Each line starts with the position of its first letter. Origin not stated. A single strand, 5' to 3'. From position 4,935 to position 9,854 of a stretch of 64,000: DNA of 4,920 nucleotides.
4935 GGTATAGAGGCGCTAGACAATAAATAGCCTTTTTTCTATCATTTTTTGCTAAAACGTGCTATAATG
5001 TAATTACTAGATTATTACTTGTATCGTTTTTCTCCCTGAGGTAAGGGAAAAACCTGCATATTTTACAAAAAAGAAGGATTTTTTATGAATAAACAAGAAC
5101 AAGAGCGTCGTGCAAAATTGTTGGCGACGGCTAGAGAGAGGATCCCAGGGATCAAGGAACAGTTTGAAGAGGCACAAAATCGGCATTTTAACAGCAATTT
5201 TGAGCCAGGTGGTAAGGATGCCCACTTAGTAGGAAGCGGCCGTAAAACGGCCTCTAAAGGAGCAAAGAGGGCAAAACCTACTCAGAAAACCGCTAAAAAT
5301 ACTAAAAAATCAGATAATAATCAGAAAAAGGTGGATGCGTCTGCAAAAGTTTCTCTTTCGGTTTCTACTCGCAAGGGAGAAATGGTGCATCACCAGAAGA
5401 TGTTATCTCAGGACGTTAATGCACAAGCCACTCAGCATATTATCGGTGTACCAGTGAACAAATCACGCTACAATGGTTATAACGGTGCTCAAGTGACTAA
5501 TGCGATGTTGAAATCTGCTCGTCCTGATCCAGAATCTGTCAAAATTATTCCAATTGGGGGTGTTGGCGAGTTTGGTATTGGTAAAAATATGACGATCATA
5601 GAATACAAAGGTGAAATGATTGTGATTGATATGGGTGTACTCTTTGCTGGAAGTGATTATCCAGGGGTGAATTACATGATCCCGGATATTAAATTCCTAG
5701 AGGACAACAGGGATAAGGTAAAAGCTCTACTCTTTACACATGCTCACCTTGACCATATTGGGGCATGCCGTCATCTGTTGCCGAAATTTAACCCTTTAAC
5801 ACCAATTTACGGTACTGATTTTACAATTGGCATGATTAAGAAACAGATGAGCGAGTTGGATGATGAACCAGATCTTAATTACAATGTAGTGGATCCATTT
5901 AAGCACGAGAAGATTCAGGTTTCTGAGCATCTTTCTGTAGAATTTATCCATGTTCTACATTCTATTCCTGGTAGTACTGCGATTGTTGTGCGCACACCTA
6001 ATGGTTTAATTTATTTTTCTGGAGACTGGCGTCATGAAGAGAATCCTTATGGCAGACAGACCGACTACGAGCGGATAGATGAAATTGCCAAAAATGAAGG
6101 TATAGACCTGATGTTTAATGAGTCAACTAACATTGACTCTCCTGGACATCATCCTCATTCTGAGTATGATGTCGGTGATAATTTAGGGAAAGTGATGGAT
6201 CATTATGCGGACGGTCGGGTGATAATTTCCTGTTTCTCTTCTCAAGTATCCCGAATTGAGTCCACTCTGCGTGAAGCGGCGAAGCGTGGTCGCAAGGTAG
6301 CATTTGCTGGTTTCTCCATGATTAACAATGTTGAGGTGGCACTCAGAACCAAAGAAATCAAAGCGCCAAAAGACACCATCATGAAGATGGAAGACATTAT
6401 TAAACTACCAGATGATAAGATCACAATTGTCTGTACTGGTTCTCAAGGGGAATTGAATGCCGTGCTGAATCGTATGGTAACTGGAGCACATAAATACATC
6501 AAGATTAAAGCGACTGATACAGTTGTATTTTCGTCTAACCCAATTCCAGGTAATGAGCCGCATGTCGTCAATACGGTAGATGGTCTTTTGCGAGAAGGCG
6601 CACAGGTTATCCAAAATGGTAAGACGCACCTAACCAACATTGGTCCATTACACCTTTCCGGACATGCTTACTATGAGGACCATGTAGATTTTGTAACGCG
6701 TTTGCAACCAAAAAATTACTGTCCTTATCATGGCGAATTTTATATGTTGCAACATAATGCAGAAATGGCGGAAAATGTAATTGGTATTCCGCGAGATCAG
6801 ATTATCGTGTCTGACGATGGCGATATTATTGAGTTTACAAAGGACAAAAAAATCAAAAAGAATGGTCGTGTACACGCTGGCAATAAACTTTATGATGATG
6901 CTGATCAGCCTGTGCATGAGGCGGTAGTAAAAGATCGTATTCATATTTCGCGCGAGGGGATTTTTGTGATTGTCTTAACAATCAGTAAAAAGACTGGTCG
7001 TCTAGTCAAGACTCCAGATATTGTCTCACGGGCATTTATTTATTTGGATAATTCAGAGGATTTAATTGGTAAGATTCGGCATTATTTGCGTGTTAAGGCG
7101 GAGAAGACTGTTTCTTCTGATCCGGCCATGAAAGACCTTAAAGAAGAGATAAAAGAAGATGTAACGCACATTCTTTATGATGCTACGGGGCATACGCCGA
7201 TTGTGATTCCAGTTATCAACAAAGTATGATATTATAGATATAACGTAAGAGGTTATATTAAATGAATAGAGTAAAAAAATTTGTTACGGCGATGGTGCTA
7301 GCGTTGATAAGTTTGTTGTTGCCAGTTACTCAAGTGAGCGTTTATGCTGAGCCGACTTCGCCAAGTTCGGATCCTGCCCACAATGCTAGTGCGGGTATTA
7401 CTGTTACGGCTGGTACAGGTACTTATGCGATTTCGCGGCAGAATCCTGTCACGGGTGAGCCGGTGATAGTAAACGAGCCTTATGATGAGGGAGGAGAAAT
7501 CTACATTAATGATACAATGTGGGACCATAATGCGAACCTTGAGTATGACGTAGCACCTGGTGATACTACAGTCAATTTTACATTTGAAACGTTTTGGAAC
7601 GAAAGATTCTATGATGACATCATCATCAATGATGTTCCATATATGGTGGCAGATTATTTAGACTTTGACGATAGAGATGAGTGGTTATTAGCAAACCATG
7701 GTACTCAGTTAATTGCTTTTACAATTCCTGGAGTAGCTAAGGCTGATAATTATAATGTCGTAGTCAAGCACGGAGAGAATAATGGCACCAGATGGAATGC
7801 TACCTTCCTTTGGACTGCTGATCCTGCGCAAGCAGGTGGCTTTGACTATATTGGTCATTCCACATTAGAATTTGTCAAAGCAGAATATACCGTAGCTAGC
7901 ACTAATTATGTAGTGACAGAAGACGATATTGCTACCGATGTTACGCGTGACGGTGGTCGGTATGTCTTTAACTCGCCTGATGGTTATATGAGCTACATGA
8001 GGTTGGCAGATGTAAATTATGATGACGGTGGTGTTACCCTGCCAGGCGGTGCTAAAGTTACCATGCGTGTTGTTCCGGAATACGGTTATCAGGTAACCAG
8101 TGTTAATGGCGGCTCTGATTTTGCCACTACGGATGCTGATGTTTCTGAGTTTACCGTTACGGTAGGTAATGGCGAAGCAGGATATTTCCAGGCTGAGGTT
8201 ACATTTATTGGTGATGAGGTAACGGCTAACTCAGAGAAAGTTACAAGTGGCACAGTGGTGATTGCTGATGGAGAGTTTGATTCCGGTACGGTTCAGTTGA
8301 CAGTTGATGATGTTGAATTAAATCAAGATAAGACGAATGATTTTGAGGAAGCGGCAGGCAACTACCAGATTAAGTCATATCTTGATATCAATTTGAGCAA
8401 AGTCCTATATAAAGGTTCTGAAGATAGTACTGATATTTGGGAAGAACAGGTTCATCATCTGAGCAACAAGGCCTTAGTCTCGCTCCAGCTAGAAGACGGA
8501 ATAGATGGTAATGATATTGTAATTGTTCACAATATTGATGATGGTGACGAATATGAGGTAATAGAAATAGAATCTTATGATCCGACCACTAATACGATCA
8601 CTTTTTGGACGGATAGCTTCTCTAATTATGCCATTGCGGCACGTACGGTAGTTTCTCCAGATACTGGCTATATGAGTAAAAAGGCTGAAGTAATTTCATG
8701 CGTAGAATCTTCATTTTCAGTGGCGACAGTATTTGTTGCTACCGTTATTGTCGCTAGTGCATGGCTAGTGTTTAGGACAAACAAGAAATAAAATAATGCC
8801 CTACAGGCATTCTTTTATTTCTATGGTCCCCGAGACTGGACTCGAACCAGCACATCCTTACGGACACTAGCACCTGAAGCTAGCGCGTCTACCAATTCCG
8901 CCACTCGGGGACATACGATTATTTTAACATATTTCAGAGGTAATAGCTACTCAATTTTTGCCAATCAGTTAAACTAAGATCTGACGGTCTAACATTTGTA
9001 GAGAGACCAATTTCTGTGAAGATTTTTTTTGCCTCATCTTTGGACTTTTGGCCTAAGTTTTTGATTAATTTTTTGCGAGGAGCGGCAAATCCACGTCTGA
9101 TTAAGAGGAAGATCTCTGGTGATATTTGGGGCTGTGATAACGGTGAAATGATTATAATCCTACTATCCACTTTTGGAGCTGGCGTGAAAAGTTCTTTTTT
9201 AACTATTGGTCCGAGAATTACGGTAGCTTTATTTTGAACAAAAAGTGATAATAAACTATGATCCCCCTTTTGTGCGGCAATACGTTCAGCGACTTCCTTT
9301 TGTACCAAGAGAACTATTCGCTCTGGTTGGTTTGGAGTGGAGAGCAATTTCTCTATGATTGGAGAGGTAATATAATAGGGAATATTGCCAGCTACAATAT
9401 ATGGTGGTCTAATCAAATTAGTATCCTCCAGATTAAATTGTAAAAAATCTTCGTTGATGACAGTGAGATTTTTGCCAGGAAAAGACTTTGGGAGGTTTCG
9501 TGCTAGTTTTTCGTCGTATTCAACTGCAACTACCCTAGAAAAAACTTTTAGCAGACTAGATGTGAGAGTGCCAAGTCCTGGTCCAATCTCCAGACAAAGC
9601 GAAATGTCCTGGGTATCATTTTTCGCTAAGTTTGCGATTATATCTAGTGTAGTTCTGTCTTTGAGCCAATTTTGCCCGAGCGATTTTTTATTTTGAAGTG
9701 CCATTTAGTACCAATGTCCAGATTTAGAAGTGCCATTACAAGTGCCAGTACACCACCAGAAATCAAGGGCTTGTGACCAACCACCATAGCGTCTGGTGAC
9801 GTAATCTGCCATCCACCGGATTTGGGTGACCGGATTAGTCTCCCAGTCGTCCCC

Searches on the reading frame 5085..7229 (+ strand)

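Call 69: search_protein_families(library=pfam, proteins=[window:5085-7229:+], max_evalue=0.000001)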
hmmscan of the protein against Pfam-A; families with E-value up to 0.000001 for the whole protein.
window:5085-7229:+ (714 aa): 5 families
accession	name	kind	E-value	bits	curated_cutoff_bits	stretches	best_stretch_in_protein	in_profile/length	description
PF22505.1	RNase_J_b_CASP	-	2.5e-41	140.9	27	1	377-501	2-126/126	Ribonuclease J, beta-CASP domain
PF17770.6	RNase_J_C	-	1.6e-20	74.4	23.8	1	614-714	1-102/102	Ribonuclease J C-terminal domain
PF12706.13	Lactamase_B_2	-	2.9e-10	40.5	27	1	207-359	26-178/200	Beta-lactamase superfamily domain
PF00753.33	Lactamase_B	-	4.4e-09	37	22.7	1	168-314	7-149/196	Metallo-beta-lactamase superfamily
PF07521.17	RMMBL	-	2.3e-07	31.1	21.6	1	523-563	13-54/63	Zn-dependent metallo-hydrolase RNA specificity domain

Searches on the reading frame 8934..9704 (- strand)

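Call 69: search_protein_families(library=pfam, proteins=[window:8934-9704:-], max_evalue=0.000001)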
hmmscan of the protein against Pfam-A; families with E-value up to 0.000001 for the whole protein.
window:8934-9704:- (256 aa): 1 family
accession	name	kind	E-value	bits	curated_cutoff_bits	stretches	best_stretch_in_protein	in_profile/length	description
PF00398.26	RrnaAD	-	1e-45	156.4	24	1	4-254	3-260/263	Ribosomal RNA adenine dimethylase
